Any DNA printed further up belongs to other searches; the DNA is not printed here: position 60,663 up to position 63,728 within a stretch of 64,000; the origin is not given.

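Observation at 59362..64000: GHKL (MORC/MutL-like) ATPase, Z1 SF2 NTPase and a putative PD-(D/E)XK gene: a methylase-linked defence effector module with no known mechanism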

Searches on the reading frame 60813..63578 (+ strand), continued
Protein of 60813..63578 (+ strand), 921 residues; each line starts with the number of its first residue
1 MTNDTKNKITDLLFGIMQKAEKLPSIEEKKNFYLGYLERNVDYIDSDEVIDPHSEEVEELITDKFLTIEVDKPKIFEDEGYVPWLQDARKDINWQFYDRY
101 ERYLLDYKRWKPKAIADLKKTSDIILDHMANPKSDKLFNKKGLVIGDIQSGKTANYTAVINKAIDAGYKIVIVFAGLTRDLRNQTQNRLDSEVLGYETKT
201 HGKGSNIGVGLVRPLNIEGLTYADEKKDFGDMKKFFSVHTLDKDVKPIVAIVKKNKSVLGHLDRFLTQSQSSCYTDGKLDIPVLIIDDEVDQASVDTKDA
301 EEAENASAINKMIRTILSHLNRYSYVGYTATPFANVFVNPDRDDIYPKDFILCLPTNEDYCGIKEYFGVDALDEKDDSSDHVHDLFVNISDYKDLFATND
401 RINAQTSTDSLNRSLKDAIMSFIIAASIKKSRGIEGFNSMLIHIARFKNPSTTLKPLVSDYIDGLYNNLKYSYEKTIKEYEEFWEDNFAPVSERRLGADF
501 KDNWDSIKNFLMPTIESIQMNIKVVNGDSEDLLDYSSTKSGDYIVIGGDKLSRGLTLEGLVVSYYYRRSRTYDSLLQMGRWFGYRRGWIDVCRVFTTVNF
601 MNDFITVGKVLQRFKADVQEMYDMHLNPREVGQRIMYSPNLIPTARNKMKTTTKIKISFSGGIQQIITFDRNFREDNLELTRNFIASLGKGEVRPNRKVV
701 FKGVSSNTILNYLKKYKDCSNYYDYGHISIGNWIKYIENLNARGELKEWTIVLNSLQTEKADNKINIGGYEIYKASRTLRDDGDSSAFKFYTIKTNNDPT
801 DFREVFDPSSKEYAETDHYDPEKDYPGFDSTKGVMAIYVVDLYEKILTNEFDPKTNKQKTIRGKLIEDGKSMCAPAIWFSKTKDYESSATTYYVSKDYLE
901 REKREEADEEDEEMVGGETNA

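Call 68: search_solved_structures(query=A2, max_evalue=10)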
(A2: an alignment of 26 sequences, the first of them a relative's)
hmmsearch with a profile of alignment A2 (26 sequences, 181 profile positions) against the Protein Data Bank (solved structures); distinct sequences matched with E-value up to 10: 3.
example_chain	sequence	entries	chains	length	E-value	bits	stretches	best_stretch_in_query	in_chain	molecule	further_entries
5wlc_NJ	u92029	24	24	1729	0.24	14.3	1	88-156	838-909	Rrp5 | rRNA biogenesis protein RRP5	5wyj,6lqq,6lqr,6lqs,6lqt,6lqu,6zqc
4j5u_A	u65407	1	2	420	0.32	13.9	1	44-82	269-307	Serine hydroxymethyltransferase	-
9tlt_A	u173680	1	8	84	2.4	11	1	79-111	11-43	Sc-apCC-2-KLHL20-4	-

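Call 69: get_annotated_region(hit=H1, flank=9000)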
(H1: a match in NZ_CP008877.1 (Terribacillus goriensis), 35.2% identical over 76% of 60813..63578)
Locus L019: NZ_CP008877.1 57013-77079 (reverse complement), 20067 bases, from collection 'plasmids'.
description: Terribacillus goriensis strain MP602 plasmid pT1, complete sequence
organism: Terribacillus goriensis (NCBI taxid 386490)
taxonomy: Bacteria; Bacillota; Bacilli; Bacillales; Bacillaceae; Terribacillus; Terribacillus goriensis
host: -; source: Cryptomeria japonica var. sinensis; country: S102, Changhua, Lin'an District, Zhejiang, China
typing (MOB-suite, as given by PLSDB): mobilizable; relaxase MOBQ
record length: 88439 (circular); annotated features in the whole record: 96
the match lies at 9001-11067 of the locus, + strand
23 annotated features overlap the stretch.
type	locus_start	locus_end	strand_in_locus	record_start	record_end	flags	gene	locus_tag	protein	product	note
CDS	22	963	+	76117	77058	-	-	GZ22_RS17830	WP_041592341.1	hypothetical protein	-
CDS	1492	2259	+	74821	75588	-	-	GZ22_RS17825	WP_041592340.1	ParA family protein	-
CDS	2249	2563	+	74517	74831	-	-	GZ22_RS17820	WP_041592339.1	hypothetical protein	-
CDS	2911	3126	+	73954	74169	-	-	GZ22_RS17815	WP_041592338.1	hypothetical protein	-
CDS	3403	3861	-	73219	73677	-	-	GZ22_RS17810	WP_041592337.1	hypothetical protein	-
CDS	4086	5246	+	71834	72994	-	-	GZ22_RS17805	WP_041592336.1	hypothetical protein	-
CDS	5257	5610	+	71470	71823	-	-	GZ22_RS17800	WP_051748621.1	hypothetical protein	-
CDS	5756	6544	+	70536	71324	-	-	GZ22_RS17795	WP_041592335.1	DUF3883 domain-containing protein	-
CDS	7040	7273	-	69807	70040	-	-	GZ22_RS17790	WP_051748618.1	helix-turn-helix transcriptional regulator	-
CDS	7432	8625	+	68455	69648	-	-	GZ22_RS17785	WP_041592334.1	AIPR family protein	-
CDS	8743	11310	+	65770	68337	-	-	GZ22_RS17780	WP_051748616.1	Z1 domain-containing protein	-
CDS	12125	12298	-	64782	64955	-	-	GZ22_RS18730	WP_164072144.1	hypothetical protein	-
CDS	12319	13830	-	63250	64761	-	-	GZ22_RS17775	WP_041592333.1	ArdC-like ssDNA-binding domain-containing protein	-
CDS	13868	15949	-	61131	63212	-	mobQ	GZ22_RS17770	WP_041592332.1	MobQ family relaxase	-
CDS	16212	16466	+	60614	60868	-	-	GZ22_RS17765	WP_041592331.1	hypothetical protein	-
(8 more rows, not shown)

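Call 72: predict_structure(alignment_id=A3)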
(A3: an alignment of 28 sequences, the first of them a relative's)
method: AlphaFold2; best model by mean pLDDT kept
length: 660 residues; sequences in the alignment: 28
mean_pLDDT: 82.7   pTM: 0.48
mean pLDDT of the five models: 82.7, 80.6, 79.0, 78.8, 78.6
residues with pLDDT >= 90: 219; 70-90: 346; 50-70: 60; < 50: 35
segments of 3 or more residues with pLDDT < 50: 241-247, 337-341, 343-361
pLDDT, mean of each block of 10 residues (from residue 1): 78 78 83 84 85 84 86 93 91 92 91 82 87 89 93 90 91 80 69 90 77 88 82 58 50 74 63 85 77 84 77 83 86 57 45 37 72 84 81 68 77 87 92 95 84 80 93 96 95 96 96 91 94 97 90 94 94 90 85 88 92 85 86 73 87 83
secondary structure, 60 per line:
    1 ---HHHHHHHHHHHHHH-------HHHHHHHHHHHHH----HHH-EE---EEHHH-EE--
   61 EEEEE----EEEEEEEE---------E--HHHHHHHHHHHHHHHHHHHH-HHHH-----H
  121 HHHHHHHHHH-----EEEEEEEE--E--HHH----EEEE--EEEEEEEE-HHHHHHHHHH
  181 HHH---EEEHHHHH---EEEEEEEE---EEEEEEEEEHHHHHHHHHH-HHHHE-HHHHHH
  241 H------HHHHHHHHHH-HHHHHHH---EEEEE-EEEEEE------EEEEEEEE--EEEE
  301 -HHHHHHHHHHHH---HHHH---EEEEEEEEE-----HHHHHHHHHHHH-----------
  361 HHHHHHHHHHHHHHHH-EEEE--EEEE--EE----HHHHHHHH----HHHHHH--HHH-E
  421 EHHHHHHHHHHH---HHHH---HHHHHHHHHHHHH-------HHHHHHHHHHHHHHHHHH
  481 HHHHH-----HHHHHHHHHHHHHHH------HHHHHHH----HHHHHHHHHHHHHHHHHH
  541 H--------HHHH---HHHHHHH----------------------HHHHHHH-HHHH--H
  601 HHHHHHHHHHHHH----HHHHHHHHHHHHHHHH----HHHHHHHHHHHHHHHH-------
elements in order: H4-17 H25-37 E61-65 E70-77 H90-109 H111-114 H120-130 E136-143 E156-159 E162-169 H171-183 E187-189 H190-194 E198-205 E209-217 H218-227 H229-232 H235-241 H248-257 H259-265 E269-273 E275-280 E287-294 E297-300 H302-313 H317-320 E324-332 H338-349 H361-376 E378-381 E384-387 H396-403 H408-413 H422-432 H436-439 H443-455 H463-485 H491-505 H512-518 H523-541 H550-553 H557-563 H586-592 H594-597 H600-613 H618-633 H638-653

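Call 75: fold_search(model_id=the predicted structure, library=pdb)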
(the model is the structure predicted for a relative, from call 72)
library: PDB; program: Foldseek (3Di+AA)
matches with E <= 10: 319; with E <= 0.001: 0
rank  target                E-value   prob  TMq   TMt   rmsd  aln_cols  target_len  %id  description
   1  6ut7_G                2.2e-01  0.69  0.12  0.18   8.0       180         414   11  Fitted model for the tetradecameric assembly of Thermococcus gammatolerans McrB AAA+ hexamers with bound McrC (released 2020-10-21)
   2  2p14                  2.7e-01  0.92  0.15  0.43   9.0       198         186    9  Crystal structure of small subunit (R.BspD6I2) of the heterodimeric restriction endonuclease R.BspD6I (released 2008-03-11)
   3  8apz_B                2.8e-01  0.06  0.05  0.07  18.5       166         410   14  Crystal structure of wild-type L-N-Carbamoylase from Sinorhizobium meliloti (released 2022-11-16)
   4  8apz_A                3.0e-01  0.06  0.05  0.07  18.4       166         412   13  Crystal structure of wild-type L-N-Carbamoylase from Sinorhizobium meliloti (released 2022-11-16)
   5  8aq0_A                3.4e-01  0.07  0.10  0.13  23.0       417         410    9  Crystal structure of L-N-Carbamoylase from Sinorhizobium meliloti mutant L217G/F329C (released 2022-11-16)
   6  2eey                  5.7e-01  0.04  0.05  0.10  17.7       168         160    9  Structure of GK0241 protein from Geobacillus kaustophilus (released 2008-03-11)
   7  5cwp                  5.9e-01  0.21  0.12  0.24  10.8       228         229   10  Crystal structure of de novo designed helical repeat protein DHR79 (released 2015-12-16)
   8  5n2h                  6.2e-01  0.04  0.07  0.06  21.2       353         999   11  Structure of the E9 DNA polymerase exonuclease deficient mutant (D166A+E168A) from vaccinia virus (released 2017-11-29)
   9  5h8z_A                6.2e-01  0.04  0.05  0.08  20.1       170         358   16  Crystal structure of the C49A C353A mutant Fenna-Matthews-Olson Protein from Chlorobaculum Tepidum (released 2016-05-18)
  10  7udn_A                7.5e-01  0.09  0.07  0.12  23.2       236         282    9  Crystal structure of designed helical repeat protein RPB_PLP1_R6 in alternative conformation 2 (released 2023-03-22)
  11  8c46_A                7.5e-01  0.05  0.09  0.12  22.8       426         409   10  N-Carbamoyl-beta-Alanine Amidohydrolases from Rhizobium radiobacter MDC 8606 (released 2023-09-06)
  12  9bps_A                9.0e-01  0.04  0.06  0.07  22.6       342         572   14  Plasmodium falciparum apicoplast DNA polymerase mutant - K417M (released 2025-05-14)
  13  8q41_B                1.0e+00  0.44  0.12  0.18  10.2       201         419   10  Crystal structure of Can2 (E341A) bound to cA4 and TTTAAA ssDNA (released 2023-11-22)
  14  9y59_F                1.1e+00  0.08  0.08  0.18  13.8       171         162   13  Crystal structure of CSD20f3B, a designed switching binder to CSD20f3A (released 2025-09-17)
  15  7udm_B                1.1e+00  0.07  0.07  0.13  22.0       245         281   10  Crystal structure of designed helical repeat protein RPB_PLP1_R6 in alternative conformation 1 (with peptide) (released 2023-03-22)
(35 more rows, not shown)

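Call 76: search_protein_families(library=pfam, alignment_id=A3, max_evalue=10)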
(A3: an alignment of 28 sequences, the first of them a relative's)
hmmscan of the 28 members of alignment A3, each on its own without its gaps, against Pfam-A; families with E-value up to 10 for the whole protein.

A. member 1, P0172 (660 aa): 2 families
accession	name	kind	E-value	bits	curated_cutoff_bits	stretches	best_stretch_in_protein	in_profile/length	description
PF10592.14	AIPR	-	3.7e-76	257.2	25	1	233-544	1-308/308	AIPR protein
PF22879.1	AIPR_N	-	1.3e-13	51.7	28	1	29-174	1-149/151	Abortive infection phage resistance protein N-terminal domain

B. families by the number of members that match (of 28 scanned): 26 families (the first 25 are shown)
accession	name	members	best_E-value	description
PF10592.14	AIPR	28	3.7e-76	AIPR protein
PF22879.1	AIPR_N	28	5.6e-14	Abortive infection phage resistance protein N-terminal domain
PF13852.11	DUF4197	3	0.03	Protein of unknown function (DUF4197)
PF03665.18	UPF0172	2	0.033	Uncharacterised protein family (UPF0172)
PF18278.7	RANK_CRD_2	2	0.081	Receptor activator of the NF-KB cysteine-rich repeat domain 2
PF14956.11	DUF4505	2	2.1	Domain of unknown function (DUF4505)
PF08723.15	Gag_p15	1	0.0072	Gag protein p15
PF14191.11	YodL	1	0.011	YodL-like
PF02743.24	dCache_1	1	0.021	Cache domain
PF08468.16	MTS_N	1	0.03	Methyltransferase small domain N-terminal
PF13873.12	Myb_DNA-bind_5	1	0.056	Myb/SANT-like DNA-binding domain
PF22914.2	Fibulin_C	1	0.085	Fibulin C-terminal Ig-like domain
PF06648.16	AcMNPV_Ac75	1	0.11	Autographa californica nuclear polyhedrosis virus (AcMNPV), Ac75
PF04450.18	BSP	1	0.13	Peptidase of plants and bacteria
PF21803.3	Nab2-zf4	1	0.13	Nab2-type CCCH zinc finger 4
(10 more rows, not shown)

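Call 78: find_related_loci(query=window:60813-63578:+, collection=metagenome_contigs, flank=10000)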
Query window:60813-63578:+ (921 aa) in metagenome_contigs; peptide patterns used: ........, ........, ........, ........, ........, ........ (x = any residue, [..] = any of these).
146 stretches matched a pattern; 5 encode a relative of the query (tblastn E <= 1e-3); 5 distinct loci.
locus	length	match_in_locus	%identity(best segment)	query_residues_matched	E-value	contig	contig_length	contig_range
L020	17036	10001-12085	32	71-782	3e-92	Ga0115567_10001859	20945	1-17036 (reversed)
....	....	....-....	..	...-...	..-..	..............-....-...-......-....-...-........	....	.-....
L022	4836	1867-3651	29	84-650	3e-60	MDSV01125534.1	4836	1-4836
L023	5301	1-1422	30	313-782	1e-53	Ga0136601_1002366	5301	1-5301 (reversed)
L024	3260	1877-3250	30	79-491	2e-48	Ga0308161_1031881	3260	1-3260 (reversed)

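Call 79: find_related_loci(query=window:60813-63578:+, collection=viral_contigs, flank=10000)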
Query window:60813-63578:+ (921 aa) in viral_contigs; peptide patterns used: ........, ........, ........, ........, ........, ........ (x = any residue, [..] = any of these).
6 stretches matched a pattern, but none encodes a relative of the query by tblastn (E <= 1e-3).

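Call 81: find_related_loci(query=A4, collection=viral_contigs, flank=10000)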
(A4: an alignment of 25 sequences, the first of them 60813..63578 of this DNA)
Query A4 (921 aa) in viral_contigs; peptide patterns used: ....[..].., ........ (x = any residue, [..] = any of these).
76 stretches matched a pattern; 25 encode a relative of the query (tblastn E <= 1e-3); 25 distinct loci.
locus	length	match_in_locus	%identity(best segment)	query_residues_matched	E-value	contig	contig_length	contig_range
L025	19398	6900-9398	32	12-798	4e-109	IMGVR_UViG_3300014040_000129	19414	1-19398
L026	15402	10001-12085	32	96-778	2e-96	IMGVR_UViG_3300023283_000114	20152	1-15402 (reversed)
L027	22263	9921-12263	33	57-813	3e-114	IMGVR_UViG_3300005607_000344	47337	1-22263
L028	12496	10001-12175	30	94-841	4e-91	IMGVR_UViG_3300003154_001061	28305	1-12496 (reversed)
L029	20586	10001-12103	33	110-769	5e-110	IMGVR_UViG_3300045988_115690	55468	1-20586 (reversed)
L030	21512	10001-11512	27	118-664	7e-37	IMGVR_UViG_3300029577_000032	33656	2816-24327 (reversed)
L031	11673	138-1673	25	112-649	9e-33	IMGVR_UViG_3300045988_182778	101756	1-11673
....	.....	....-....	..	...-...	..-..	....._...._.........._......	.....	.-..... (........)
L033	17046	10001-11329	28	125-595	3e-32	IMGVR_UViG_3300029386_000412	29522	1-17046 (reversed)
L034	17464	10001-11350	27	118-595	2e-31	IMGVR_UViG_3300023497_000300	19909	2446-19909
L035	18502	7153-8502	27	118-595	2e-31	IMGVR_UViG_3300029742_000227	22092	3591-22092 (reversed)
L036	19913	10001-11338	27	112-595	8e-31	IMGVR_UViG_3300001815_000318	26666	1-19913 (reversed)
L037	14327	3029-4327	26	125-598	9e-29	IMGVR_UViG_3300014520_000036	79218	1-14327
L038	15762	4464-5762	26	125-598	8e-29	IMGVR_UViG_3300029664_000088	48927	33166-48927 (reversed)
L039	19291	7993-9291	26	125-598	9e-29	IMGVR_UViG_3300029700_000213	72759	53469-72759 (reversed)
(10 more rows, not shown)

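Call 82: find_encoding_contigs(protein=P0164, flank=10000, max_places=3)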
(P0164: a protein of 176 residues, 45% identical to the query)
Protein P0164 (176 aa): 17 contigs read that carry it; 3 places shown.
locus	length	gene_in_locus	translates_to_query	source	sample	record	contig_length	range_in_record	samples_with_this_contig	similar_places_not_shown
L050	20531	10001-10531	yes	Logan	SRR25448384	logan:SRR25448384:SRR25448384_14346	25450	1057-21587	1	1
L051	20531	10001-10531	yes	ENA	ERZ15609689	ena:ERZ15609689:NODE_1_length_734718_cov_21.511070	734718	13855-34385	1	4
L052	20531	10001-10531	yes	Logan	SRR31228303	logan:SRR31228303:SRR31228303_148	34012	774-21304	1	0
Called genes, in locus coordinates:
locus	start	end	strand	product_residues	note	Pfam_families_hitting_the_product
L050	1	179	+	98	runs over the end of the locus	PF09681:Phage_rep_org_N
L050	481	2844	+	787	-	PF00145:DNA_methylase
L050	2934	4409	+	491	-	PF13589:HATPase_c_3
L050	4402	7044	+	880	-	PF10593:Z1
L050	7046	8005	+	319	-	PF14390:DUF4420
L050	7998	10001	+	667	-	PF22879:AIPR_N, PF10592:AIPR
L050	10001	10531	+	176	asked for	-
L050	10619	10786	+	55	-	PF02086:MethyltransfD12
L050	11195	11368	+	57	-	-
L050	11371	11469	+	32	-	PF08837:DUF1810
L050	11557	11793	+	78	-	PF08837:DUF1810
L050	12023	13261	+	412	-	-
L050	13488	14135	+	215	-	-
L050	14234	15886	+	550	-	PF02368:Big_2, PF03629:SASA (weak)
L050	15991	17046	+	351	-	-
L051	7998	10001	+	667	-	PF22879:AIPR_N, PF10592:AIPR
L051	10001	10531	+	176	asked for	-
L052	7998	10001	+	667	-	PF22879:AIPR_N, PF10592:AIPR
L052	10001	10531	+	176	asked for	-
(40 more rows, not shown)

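Call 83: find_encoding_contigs(protein=P0150, flank=10000, max_places=2)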
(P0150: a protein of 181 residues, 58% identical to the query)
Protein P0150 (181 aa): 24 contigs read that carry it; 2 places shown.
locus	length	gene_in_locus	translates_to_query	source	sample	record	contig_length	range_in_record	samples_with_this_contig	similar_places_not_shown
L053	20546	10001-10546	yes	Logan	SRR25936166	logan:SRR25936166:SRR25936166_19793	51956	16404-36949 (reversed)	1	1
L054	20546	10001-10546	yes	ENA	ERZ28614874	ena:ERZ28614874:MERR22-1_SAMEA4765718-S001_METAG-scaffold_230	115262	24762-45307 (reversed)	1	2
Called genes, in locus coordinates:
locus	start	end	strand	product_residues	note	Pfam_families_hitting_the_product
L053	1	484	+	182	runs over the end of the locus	-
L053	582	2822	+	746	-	PF00145:DNA_methylase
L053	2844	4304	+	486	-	PF13589:HATPase_c_3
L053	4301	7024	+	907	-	PF10593:Z1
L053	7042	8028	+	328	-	PF14390:DUF4420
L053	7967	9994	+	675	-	PF22879:AIPR_N, PF10592:AIPR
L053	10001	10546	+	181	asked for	-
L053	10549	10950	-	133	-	PF00293:NUDIX, PF14815:NUDIX_4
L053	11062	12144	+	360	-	PF13421:Band_7_1, PF13240:Zn_Ribbon_1, PF13248:Zn_ribbon_3 (weak)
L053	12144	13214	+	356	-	PF08271:Zn_Ribbon_TF (faint), PF13248:Zn_ribbon_3 (faint)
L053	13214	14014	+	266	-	PF04536:TPM_phosphatase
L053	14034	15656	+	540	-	PF16927:HisKA_7TM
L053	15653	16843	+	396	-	-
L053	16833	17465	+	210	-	PF00072:Response_reg, PF00196:GerE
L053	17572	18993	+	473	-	PF00149:Metallophos, PF02872:5_nucleotid_C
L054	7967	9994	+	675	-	PF22879:AIPR_N, PF10592:AIPR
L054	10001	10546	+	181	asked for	-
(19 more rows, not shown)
